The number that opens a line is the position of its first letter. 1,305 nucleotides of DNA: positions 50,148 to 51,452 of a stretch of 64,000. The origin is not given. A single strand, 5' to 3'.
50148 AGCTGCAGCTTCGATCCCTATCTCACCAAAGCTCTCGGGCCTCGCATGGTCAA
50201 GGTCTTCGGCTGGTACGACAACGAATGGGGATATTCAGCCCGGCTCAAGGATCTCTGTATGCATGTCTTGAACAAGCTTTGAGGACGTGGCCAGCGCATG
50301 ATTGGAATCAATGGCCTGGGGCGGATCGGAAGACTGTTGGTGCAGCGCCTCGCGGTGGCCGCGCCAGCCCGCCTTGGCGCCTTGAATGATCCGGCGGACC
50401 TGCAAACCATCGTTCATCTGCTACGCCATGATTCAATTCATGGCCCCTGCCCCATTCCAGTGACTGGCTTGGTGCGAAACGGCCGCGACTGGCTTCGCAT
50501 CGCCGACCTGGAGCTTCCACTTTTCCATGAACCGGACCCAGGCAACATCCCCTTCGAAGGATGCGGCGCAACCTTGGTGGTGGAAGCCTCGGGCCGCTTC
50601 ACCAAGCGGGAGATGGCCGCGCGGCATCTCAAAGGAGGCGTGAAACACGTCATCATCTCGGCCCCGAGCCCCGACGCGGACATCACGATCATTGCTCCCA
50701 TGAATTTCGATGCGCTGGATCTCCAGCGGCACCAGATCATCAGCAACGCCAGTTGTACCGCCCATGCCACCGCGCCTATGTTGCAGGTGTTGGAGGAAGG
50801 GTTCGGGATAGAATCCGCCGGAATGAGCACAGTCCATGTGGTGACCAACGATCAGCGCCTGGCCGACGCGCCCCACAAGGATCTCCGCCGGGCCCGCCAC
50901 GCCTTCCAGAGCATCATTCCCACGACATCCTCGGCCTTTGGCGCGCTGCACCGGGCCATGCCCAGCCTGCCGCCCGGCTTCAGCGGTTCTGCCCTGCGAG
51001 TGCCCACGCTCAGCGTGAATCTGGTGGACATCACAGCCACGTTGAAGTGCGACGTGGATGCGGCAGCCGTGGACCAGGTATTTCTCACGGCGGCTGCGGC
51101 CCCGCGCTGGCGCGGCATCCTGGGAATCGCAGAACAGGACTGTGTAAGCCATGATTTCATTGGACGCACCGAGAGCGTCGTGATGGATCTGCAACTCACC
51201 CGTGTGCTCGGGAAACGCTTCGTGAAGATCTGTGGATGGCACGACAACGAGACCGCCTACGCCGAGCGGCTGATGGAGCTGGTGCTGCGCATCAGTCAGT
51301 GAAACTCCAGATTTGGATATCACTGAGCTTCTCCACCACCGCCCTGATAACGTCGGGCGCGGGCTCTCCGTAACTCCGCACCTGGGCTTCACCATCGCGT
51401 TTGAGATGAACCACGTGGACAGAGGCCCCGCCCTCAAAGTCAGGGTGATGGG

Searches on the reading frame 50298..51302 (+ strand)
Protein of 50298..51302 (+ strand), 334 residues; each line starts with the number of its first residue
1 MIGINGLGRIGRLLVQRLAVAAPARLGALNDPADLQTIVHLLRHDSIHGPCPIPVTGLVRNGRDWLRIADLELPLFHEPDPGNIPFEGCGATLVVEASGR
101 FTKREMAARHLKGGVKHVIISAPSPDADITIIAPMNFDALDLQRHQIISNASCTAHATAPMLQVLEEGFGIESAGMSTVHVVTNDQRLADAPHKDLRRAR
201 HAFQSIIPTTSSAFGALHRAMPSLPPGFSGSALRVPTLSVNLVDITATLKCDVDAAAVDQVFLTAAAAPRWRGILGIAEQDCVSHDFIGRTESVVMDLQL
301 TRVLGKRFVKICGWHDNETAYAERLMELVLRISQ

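Call 24: search_protein_families(library=pfam, proteins=[window:50298-51302:+], max_evalue=0.001)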
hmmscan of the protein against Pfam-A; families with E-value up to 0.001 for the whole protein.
window:50298-51302:+ (334 aa): 2 families
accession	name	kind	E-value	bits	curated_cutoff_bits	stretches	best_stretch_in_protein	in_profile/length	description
PF02800.25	Gp_dh_C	-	1e-41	142.6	24.4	1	159-314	2-157/158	Glyceraldehyde 3-phosphate dehydrogenase, C-terminal domain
PF00044.30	Gp_dh_N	-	5.7e-19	68.7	31.7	1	2-103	3-100/101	Glyceraldehyde 3-phosphate dehydrogenase, NAD binding domain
